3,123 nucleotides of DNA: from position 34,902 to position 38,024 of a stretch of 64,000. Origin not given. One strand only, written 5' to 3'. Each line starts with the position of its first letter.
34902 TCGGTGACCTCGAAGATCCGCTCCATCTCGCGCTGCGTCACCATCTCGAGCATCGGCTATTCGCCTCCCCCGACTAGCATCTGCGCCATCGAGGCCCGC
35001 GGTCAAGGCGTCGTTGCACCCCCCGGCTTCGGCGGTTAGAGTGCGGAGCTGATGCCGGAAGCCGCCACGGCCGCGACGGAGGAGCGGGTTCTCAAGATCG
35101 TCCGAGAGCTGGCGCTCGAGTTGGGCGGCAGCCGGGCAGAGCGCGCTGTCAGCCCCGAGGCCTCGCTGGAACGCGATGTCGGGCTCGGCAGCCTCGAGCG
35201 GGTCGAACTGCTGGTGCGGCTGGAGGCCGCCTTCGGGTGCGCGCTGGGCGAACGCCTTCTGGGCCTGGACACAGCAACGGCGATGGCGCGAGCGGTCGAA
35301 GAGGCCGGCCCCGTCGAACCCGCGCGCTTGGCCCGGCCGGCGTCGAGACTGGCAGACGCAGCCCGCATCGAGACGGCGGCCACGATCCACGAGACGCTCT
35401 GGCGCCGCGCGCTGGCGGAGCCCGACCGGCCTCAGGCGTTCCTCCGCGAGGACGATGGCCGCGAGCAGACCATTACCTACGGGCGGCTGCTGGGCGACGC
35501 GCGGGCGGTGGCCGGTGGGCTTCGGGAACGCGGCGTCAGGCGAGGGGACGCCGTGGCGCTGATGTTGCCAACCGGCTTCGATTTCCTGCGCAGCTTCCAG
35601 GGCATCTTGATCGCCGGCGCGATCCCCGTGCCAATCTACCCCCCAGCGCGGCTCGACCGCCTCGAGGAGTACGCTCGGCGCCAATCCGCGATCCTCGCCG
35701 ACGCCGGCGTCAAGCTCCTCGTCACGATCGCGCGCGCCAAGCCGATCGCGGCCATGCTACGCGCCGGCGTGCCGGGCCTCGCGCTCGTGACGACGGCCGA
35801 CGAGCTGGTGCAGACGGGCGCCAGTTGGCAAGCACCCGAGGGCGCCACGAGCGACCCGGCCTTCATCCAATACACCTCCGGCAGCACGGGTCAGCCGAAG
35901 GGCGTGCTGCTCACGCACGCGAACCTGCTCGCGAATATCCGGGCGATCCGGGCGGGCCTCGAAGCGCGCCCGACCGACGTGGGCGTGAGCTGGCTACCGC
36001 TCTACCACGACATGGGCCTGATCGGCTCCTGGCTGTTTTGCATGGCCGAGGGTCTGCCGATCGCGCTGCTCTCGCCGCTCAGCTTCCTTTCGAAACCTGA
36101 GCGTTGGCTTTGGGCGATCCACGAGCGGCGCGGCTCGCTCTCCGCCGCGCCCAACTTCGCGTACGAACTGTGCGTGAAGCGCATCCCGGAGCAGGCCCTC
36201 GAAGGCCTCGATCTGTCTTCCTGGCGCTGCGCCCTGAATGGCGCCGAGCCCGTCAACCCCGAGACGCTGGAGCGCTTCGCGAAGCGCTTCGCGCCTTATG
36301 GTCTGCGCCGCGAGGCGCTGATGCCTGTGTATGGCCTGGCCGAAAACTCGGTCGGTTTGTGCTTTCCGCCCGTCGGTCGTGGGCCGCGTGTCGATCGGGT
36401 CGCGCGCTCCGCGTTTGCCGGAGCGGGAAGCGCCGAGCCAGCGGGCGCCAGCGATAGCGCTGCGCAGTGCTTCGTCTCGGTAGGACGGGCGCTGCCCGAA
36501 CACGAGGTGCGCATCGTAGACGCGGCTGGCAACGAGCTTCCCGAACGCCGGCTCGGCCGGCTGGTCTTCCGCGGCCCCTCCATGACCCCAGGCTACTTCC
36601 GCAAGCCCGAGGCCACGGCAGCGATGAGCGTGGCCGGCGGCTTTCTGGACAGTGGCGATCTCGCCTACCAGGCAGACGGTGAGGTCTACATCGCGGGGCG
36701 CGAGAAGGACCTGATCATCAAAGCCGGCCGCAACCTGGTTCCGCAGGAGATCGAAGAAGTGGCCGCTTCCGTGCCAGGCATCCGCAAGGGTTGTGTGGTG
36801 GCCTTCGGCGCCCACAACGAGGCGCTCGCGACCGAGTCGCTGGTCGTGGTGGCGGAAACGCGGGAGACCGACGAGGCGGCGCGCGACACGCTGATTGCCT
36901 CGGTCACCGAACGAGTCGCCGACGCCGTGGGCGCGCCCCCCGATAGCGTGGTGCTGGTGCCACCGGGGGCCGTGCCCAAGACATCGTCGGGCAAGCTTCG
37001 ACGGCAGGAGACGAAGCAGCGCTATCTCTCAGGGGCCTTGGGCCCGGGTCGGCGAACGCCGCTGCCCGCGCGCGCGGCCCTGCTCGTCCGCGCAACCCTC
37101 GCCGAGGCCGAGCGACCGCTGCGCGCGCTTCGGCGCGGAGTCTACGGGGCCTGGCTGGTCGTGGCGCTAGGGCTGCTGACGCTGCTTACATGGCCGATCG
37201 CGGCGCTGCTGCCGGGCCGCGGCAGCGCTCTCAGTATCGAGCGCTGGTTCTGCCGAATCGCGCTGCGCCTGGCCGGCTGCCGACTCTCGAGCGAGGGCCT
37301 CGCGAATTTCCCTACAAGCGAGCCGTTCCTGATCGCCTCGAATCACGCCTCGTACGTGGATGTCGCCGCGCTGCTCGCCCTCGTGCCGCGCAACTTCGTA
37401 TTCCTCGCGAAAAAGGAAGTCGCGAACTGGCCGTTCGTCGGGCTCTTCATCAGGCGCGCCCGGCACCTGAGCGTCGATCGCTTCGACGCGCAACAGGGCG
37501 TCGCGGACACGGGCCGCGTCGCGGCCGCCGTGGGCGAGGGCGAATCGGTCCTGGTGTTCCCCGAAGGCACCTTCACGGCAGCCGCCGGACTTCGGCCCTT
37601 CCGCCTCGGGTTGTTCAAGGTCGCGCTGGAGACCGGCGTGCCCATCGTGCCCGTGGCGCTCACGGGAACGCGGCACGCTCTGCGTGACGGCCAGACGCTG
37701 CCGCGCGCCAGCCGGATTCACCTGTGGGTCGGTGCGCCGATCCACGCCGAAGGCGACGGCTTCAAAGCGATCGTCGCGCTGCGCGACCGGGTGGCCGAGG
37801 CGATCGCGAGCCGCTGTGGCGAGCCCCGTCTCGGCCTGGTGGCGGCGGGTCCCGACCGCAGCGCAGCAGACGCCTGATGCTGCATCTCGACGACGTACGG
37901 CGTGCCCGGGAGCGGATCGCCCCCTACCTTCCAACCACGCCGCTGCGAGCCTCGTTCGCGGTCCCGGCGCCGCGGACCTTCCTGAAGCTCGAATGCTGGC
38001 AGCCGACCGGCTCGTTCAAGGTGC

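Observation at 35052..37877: Single-polypeptide ACP / fatty-acyl-AMP ligase / lysophospholipid acyltransferase.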

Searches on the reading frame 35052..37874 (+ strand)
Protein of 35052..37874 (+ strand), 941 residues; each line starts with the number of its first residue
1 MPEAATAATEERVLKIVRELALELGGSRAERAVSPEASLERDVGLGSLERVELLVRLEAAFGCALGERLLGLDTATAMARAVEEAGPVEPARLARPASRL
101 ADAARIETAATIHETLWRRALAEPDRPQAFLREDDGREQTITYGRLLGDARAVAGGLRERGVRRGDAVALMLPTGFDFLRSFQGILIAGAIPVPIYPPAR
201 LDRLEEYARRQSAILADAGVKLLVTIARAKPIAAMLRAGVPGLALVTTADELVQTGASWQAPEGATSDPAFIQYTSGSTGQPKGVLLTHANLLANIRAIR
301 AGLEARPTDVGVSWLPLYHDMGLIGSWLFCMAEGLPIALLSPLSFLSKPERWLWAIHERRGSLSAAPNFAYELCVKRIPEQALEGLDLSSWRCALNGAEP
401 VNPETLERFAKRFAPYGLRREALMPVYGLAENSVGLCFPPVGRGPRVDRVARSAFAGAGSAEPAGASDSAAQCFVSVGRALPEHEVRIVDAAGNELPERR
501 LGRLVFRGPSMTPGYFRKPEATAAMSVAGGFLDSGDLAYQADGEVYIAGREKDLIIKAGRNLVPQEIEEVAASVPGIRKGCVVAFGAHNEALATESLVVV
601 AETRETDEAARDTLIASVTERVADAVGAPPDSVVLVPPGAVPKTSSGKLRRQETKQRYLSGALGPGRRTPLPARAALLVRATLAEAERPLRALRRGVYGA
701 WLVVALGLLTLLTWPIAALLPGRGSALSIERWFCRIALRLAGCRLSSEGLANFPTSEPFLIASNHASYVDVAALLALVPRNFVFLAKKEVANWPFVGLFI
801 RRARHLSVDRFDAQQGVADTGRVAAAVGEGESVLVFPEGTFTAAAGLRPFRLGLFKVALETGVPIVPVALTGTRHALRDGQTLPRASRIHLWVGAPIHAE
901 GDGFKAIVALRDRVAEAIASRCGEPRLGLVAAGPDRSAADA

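Call 4: search_protein_families(library=pfam, proteins=[window:35052-37874:+], max_evalue=0.1)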
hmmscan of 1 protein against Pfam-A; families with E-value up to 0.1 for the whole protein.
window:35052-37874:+ (941 aa): 7 families
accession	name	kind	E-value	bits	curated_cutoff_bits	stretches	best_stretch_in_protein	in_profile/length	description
PF00501.34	AMP-binding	-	4.6e-68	230.2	29.9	1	118-516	3-384/384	AMP-binding enzyme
PF01553.26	Acyltransferase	-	2e-29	102.5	23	1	747-870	4-131/132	Acyltransferase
PF00550.31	PP-binding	-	2e-05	25.2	20.8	1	29-82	14-67/67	Phosphopantetheine attachment site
PF23024.1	AMP-dom_DIP2-like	-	0.00024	21.5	27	1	556-663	5-105/110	Disco-interacting protein 2-like, AMP domain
PF13193.12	AMP-binding_C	-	0.00035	21.9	24.5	1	566-648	1-76/76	AMP-binding enzyme C-terminal domain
PF01361.26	Tautomerase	-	0.068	13.5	22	0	604-635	9-40/60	Tautomerase enzyme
PF14535.12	AMP-binding_C_2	-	0.074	13.8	25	0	559-651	1-91/96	AMP-binding enzyme C-terminal domain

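Call 5: search_protein_families(library=ncbifam, proteins=[window:35052-37874:+], max_evalue=0.1)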
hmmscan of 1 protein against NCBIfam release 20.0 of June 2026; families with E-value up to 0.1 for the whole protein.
window:35052-37874:+ (941 aa): 118 families (the best 25 are shown)
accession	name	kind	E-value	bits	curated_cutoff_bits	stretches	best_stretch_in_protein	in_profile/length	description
NF006624.1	PRK09192.1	subfamily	5e-137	457.6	600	1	139-663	43-565/567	fatty acyl-AMP ligase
NF005850.0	PRK07768.1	subfamily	4.1e-134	447.8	572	1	127-657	16-542/545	long-chain-fatty-acid--CoA ligase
NF004282.0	PRK05691.1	subfamily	6e-127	424.1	4090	1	107-664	6-564/4334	non-ribosomal peptide synthase/polyketide synthase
NF004509.1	PRK05850.1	subfamily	2.1e-95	320.2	775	1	114-660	7-570/578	fatty-acid--AMP ligase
NF004510.0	PRK05851.1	equivalog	5.3e-94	315.2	621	1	136-657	27-519/525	long-chain-fatty acid--ACP ligase MbtM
NF009124.0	PRK12476.1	subfamily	1e-85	288.2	922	1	130-664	58-610/612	fatty acyl-AMP ligase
NF038339.3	FAAL_FadD32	equivalog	4.2e-85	286.1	975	1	130-667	42-617/625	long-chain-fatty-acid--AMP ligase FadD32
NF040633.1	FadD32_Coryne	exception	5.9e-85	285.8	875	1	130-659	52-613/614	FadD32-like long-chain-fatty-acid--AMP ligase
NF038337.1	FAAL_FadD21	exception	1.7e-83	281.1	1100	1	135-659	33-570/579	fatty-acid--AMP ligase FAAL21/FadD21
NF038338.1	FAAL_FadD28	exception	1.1e-70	238.7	1100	1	132-658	30-570/580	fatty-acid--AMP ligase FAAL28/FadD28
NF004837.0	PRK06187.1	subfamily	5.6e-63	213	476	1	109-661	7-525/531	long-chain-fatty-acid--CoA ligase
NF006386.0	PRK08633.1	equivalog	8.2e-48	162.9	1221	3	264-414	779-923/1147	acyl-[ACP]--phospholipid O-acyltransferase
NF004114.0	PRK05605.1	equivalog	6.6e-47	160.1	766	3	476-657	392-568/575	long-chain-fatty-acid--CoA ligase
NF005291.0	PRK06814.1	equivalog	7.5e-47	159.9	1349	3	133-433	651-945/1140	acyl-[ACP]--phospholipid O-acyltransferase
NF005702.0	PRK07514.1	subfamily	2.8e-46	157.9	558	1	124-658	15-500/506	malonyl-CoA synthase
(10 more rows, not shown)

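Call 9: find_homologous_proteins(query=window:35052-37874:+, max_evalue=1e-10)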
Query window:35052-37874:+ (941 aa): 8000 proteins with E <= 1e-10 among 8000 candidates; the best 120 are listed.
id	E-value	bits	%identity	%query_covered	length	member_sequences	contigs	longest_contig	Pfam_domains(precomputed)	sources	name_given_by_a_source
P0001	0.0e+0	2050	100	100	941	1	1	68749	PF00550.32,PF00501.35,PF01553.27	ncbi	-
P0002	0.0e+0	1826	89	100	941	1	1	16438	PF00501.35,PF01553.27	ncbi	-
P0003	0.0e+0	1790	87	100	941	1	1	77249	PF00501.35,PF01553.27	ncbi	-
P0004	0.0e+0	1775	87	100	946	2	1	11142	PF00501.35,PF01553.27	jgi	-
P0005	0.0e+0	1562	76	99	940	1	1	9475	PF00501.35,PF01553.27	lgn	-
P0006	0.0e+0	1552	76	99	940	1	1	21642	PF00550.32,PF00501.35,PF01553.27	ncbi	-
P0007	0.0e+0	1547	76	99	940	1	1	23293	PF00501.35,PF01553.27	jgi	jgi:1-acyl-sn-glycerol-3-phosphate acyltransferase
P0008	0.0e+0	1544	76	98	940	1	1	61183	PF00501.35,PF01553.27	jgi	jgi:1-acyl-sn-glycerol-3-phosphate acyltransferase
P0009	0.0e+0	1494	73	99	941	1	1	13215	PF00550.32,PF00501.35,PF23024.2,PF01553.27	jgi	jgi:1-acyl-sn-glycerol-3-phosphate acyltransferase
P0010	0.0e+0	1478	74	99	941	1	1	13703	PF00550.32,PF00501.35,PF01553.27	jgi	jgi:1-acyl-sn-glycerol-3-phosphate acyltransferase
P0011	0.0e+0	1450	72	99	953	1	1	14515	PF00550.32,PF00501.35,PF01553.27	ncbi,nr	ncbi:MAG TPA: AMP-binding protein [Vicinamibacteria bacterium]|nr:AMP-binding protein [Vicinamibacte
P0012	0.0e+0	1436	72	98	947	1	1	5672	PF00550.32,PF00501.35,PF01553.27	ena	-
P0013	0.0e+0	1435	72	98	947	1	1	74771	PF00550.32,PF00501.35,PF01553.27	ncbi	-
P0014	0.0e+0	1411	70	98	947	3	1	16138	PF00550.32,PF00501.35,PF01553.27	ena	-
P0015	0.0e+0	1393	69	99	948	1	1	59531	PF00550.32,PF00501.35,PF01553.27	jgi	-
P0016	0.0e+0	1393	70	99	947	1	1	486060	PF00550.32,PF00501.35,PF01553.27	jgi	-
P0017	0.0e+0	1389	69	99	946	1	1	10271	PF00550.32,PF00501.35,PF01553.27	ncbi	-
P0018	0.0e+0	1371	68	99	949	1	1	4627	PF00550.32,PF00501.35,PF01553.27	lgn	-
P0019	0.0e+0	1368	68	99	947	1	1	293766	PF00501.35,PF01553.27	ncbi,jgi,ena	-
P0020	0.0e+0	1363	69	99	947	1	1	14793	PF00501.35,PF01553.27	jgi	jgi:1-acyl-sn-glycerol-3-phosphate acyltransferase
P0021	0.0e+0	1347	67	99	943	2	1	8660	PF00501.35,PF01553.27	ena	-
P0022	0.0e+0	1346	67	99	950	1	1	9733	PF00550.32,PF00501.35,PF01553.27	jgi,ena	-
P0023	0.0e+0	1332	66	100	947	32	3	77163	PF00550.32,PF00501.35,PF01553.27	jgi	jgi:fatty-acyl-CoA synthase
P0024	0.0e+0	1330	67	99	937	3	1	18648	PF00550.32,PF00501.35,PF01553.27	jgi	jgi:fatty-acyl-CoA synthase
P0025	0.0e+0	1323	67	99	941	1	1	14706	PF00550.32,PF00501.35,PF01553.27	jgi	jgi:1-acyl-sn-glycerol-3-phosphate acyltransferase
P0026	0.0e+0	1321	66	99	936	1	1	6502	PF00550.32,PF00501.35,PF01553.27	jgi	jgi:fatty-acyl-CoA synthase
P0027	0.0e+0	1319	67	98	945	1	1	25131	PF00501.35,PF01553.27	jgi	jgi:1-acyl-sn-glycerol-3-phosphate acyltransferase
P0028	0.0e+0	1319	67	99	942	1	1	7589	PF00501.35,PF01553.27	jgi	jgi:1-acyl-sn-glycerol-3-phosphate acyltransferase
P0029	0.0e+0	1318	67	99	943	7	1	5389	PF00550.32,PF00501.35,PF01553.27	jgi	-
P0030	0.0e+0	1317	66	99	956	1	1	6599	PF00550.32,PF00501.35,PF01553.27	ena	-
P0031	0.0e+0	1311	66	99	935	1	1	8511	PF00501.35,PF01553.27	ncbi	ncbi:MAG TPA: AMP-binding protein [Vicinamibacteria bacterium]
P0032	0.0e+0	1309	66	99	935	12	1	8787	PF00501.35,PF01553.27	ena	-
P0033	0.0e+0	1305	66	99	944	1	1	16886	PF00550.32,PF00501.35,PF23024.2,PF01553.27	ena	-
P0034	0.0e+0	1305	66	99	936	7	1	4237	PF00501.35,PF01553.27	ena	-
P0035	0.0e+0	1305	66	99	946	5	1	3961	PF00501.35,PF01553.27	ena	-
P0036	0.0e+0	1305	66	99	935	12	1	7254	PF00501.35,PF01553.27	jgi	jgi:1-acyl-sn-glycerol-3-phosphate acyltransferase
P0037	0.0e+0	1303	67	99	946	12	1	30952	PF00501.35,PF01553.27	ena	-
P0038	0.0e+0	1300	66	100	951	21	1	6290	PF00501.35,PF01553.27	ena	-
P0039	0.0e+0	1300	66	99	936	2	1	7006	PF00550.32,PF00501.35,PF01553.27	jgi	jgi:fatty-acyl-CoA synthase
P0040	0.0e+0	1297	65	100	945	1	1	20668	PF00550.32,PF00501.35,PF01553.27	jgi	jgi:fatty-acyl-CoA synthase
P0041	0.0e+0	1296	66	99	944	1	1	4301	PF00550.32,PF00501.35,PF01553.27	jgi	-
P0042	0.0e+0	1295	66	100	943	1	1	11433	PF00550.32,PF00501.35,PF01553.27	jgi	jgi:1-acyl-sn-glycerol-3-phosphate acyltransferase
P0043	0.0e+0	1294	66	99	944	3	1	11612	PF00501.35,PF01553.27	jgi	-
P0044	0.0e+0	1294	66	99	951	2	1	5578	PF00550.32,PF00501.35,PF01553.27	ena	-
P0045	0.0e+0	1293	66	99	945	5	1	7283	PF00550.32,PF00501.35,PF01553.27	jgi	jgi:fatty-acyl-CoA synthase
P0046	0.0e+0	1291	65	99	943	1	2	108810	PF00501.35,PF01553.27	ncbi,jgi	jgi:fatty-acyl-CoA synthase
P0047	0.0e+0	1289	65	99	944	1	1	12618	PF00550.32,PF00501.35,PF01553.27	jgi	jgi:1-acyl-sn-glycerol-3-phosphate acyltransferase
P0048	0.0e+0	1288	66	99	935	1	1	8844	PF00501.35,PF01553.27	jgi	jgi:1-acyl-sn-glycerol-3-phosphate acyltransferase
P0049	0.0e+0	1288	66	99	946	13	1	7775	PF00550.32,PF00501.35,PF01553.27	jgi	jgi:1-acyl-sn-glycerol-3-phosphate acyltransferase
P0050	0.0e+0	1288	66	99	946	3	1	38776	PF00550.32,PF00501.35,PF01553.27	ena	-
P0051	0.0e+0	1286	65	99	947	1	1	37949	PF00501.35,PF01553.27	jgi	jgi:1-acyl-sn-glycerol-3-phosphate acyltransferase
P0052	0.0e+0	1284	66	98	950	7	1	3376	PF00501.35,PF01553.27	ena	-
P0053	0.0e+0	1283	66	99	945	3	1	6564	PF00501.35,PF01553.27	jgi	-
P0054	0.0e+0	1282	66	99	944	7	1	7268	PF00501.35,PF01553.27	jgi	jgi:1-acyl-sn-glycerol-3-phosphate acyltransferase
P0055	0.0e+0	1282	64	99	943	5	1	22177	PF00501.35,PF01553.27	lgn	-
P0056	0.0e+0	1281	66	99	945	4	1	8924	PF00550.32,PF00501.35,PF01553.27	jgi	jgi:1-acyl-sn-glycerol-3-phosphate acyltransferase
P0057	0.0e+0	1281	65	99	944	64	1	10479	PF00550.32,PF00501.35,PF01553.27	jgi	-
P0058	0.0e+0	1280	65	99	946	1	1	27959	PF00550.32,PF00501.35,PF01553.27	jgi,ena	-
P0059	0.0e+0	1279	65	99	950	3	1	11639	PF00550.32,PF00501.35,PF13193.13,PF01553.27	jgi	jgi:fatty-acyl-CoA synthase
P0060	0.0e+0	1278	65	99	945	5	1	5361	PF00501.35,PF01553.27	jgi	jgi:1-acyl-sn-glycerol-3-phosphate acyltransferase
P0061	0.0e+0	1277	65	98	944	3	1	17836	PF00550.32,PF00501.35,PF01553.27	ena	-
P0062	0.0e+0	1276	65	99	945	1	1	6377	PF00501.35,PF01553.27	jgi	jgi:1-acyl-sn-glycerol-3-phosphate acyltransferase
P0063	0.0e+0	1276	65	99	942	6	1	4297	PF00550.32,PF00501.35,PF01553.27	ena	-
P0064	0.0e+0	1275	65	97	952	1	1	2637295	PF00501.35,PF01553.27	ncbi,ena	-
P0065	0.0e+0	1275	64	99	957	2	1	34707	PF00501.35,PF01553.27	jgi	jgi:1-acyl-sn-glycerol-3-phosphate acyltransferase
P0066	0.0e+0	1275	65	98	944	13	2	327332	PF00550.32,PF00501.35,PF01553.27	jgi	jgi:1-acyl-sn-glycerol-3-phosphate acyltransferase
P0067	0.0e+0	1274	65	99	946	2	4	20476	PF00550.32,PF00501.35,PF01553.27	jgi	jgi:1-acyl-sn-glycerol-3-phosphate acyltransferase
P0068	0.0e+0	1273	65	99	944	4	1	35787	PF00501.35,PF01553.27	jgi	jgi:fatty-acyl-CoA synthase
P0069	0.0e+0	1273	64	99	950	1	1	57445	PF00501.35,PF01553.27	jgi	jgi:1-acyl-sn-glycerol-3-phosphate acyltransferase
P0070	0.0e+0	1272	65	99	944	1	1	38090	PF00501.35,PF01553.27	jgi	jgi:1-acyl-sn-glycerol-3-phosphate acyltransferase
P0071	0.0e+0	1272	64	99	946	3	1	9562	PF00501.35,PF01553.27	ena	-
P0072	0.0e+0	1272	64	99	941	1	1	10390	PF00550.32,PF00501.35,PF01553.27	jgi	-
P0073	0.0e+0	1271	65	99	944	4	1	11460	PF00501.35,PF01553.27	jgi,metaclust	metaclust:\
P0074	0.0e+0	1271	65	99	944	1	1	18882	PF00550.32,PF00501.35,PF01553.27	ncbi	-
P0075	0.0e+0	1271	64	99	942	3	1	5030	PF00501.35,PF01553.27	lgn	-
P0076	0.0e+0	1269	64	99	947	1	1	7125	PF00501.35,PF01553.27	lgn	-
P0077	0.0e+0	1269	65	99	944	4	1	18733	PF00550.32,PF00501.35,PF01553.27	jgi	jgi:fatty-acyl-CoA synthase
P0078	0.0e+0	1269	65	97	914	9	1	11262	PF00501.35,PF01553.27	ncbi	ncbi:MAG: hypothetical protein DMF82_09945, partial [Acidobacteria bacterium]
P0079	0.0e+0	1269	65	99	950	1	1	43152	PF00501.35,PF13193.13,PF01553.27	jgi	jgi:1-acyl-sn-glycerol-3-phosphate acyltransferase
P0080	0.0e+0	1269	64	99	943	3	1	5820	PF00501.35,PF01553.27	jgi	-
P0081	0.0e+0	1269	66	98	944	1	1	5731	PF00501.35,PF01553.27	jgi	jgi:1-acyl-sn-glycerol-3-phosphate acyltransferase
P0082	0.0e+0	1269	65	99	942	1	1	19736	PF00501.35,PF01553.27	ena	-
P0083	0.0e+0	1268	68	91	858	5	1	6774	PF00501.35,PF01553.27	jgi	jgi:1-acyl-sn-glycerol-3-phosphate acyltransferase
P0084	0.0e+0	1267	65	99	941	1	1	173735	PF00501.35,PF01553.27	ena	-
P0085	0.0e+0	1266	65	99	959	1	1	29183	PF00501.35,PF01553.27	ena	-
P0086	0.0e+0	1266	64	100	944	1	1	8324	PF00501.35,PF01553.27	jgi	jgi:1-acyl-sn-glycerol-3-phosphate acyltransferase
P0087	0.0e+0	1265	64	99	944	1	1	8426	PF00501.35,PF01553.27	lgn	-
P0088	0.0e+0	1265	65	98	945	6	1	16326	PF00550.32,PF00501.35,PF01553.27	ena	-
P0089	0.0e+0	1264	65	100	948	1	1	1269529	PF00550.32,PF00501.35,PF01553.27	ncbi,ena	-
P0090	0.0e+0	1264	63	99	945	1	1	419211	PF00550.32,PF00501.35,PF01553.27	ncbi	ncbi:MAG: AMP-binding protein [Acidobacteriota bacterium]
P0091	0.0e+0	1263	64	99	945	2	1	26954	PF00550.32,PF00501.35,PF01553.27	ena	-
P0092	0.0e+0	1262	63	99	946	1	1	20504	PF00501.35,PF01553.27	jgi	jgi:1-acyl-sn-glycerol-3-phosphate acyltransferase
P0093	0.0e+0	1262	64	99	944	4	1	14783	PF00550.32,PF00501.35,PF01553.27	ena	-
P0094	0.0e+0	1261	65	99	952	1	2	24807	PF00501.35,PF01553.27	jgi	jgi:1-acyl-sn-glycerol-3-phosphate acyltransferase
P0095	0.0e+0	1261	64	99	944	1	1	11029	PF00501.35,PF01553.27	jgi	-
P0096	0.0e+0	1261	64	99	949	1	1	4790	PF00550.32,PF00501.35,PF01553.27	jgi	jgi:fatty-acyl-CoA synthase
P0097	0.0e+0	1261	64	99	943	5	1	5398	PF00550.32,PF00501.35,PF01553.27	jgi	jgi:1-acyl-sn-glycerol-3-phosphate acyltransferase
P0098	0.0e+0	1260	71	86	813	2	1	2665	PF00501.35,PF01553.27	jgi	jgi:1-acyl-sn-glycerol-3-phosphate acyltransferase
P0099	0.0e+0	1260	66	98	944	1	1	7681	PF00550.32,PF00501.35,PF01553.27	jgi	jgi:1-acyl-sn-glycerol-3-phosphate acyltransferase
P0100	0.0e+0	1260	64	98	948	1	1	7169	PF00501.35,PF23024.2,PF01553.27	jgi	jgi:1-acyl-sn-glycerol-3-phosphate acyltransferase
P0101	0.0e+0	1259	64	99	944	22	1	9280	PF00550.32,PF00501.35,PF01553.27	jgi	-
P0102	0.0e+0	1259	65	98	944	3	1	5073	PF00550.32,PF00501.35,PF01553.27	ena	-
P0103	0.0e+0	1259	65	98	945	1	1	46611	PF00550.32,PF00501.35,PF01553.27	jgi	jgi:1-acyl-sn-glycerol-3-phosphate acyltransferase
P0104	0.0e+0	1258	65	99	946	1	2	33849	PF00550.32,PF00501.35,PF01553.27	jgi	jgi:1-acyl-sn-glycerol-3-phosphate acyltransferase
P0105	0.0e+0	1257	64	99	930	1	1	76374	PF00501.35,PF01553.27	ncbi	-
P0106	0.0e+0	1255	64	99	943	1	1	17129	PF00501.35,PF01553.27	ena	-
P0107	0.0e+0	1255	65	99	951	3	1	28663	PF00501.35,PF01553.27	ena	-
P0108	0.0e+0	1254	62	100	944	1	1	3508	PF00550.32,PF00501.35,PF01553.27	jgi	-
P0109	0.0e+0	1253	64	98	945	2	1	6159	PF00550.32,PF00501.35,PF01553.27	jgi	jgi:fatty-acyl-CoA synthase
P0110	0.0e+0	1253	64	99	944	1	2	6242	PF00550.32,PF00501.35,PF01553.27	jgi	jgi:fatty-acyl-CoA synthase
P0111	0.0e+0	1253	62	99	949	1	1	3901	PF00550.32,PF00501.35,PF01553.27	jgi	jgi:fatty-acyl-CoA synthase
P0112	0.0e+0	1253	65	98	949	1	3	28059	PF00550.32,PF00501.35,PF01553.27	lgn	-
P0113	0.0e+0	1252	63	100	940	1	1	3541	PF00501.35,PF01553.27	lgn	-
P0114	0.0e+0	1251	63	99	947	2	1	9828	PF00550.32,PF00501.35,PF01553.27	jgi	jgi:fatty-acyl-CoA synthase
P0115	0.0e+0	1251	64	99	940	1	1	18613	PF00501.35,PF01553.27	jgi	jgi:1-acyl-sn-glycerol-3-phosphate acyltransferase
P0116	0.0e+0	1251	65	99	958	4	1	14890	PF00501.35,PF01553.27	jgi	jgi:1-acyl-sn-glycerol-3-phosphate acyltransferase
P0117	0.0e+0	1250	65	98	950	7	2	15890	PF00550.32,PF00501.35,PF01553.27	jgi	-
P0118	0.0e+0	1250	64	99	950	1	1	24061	PF00550.32,PF00501.35,PF01553.27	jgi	jgi:1-acyl-sn-glycerol-3-phosphate acyltransferase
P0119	0.0e+0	1250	63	99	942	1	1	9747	PF00550.32,PF00501.35,PF01553.27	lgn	-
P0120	0.0e+0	1250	65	99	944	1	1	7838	PF00550.32,PF00501.35,PF01553.27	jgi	jgi:fatty-acyl-CoA synthase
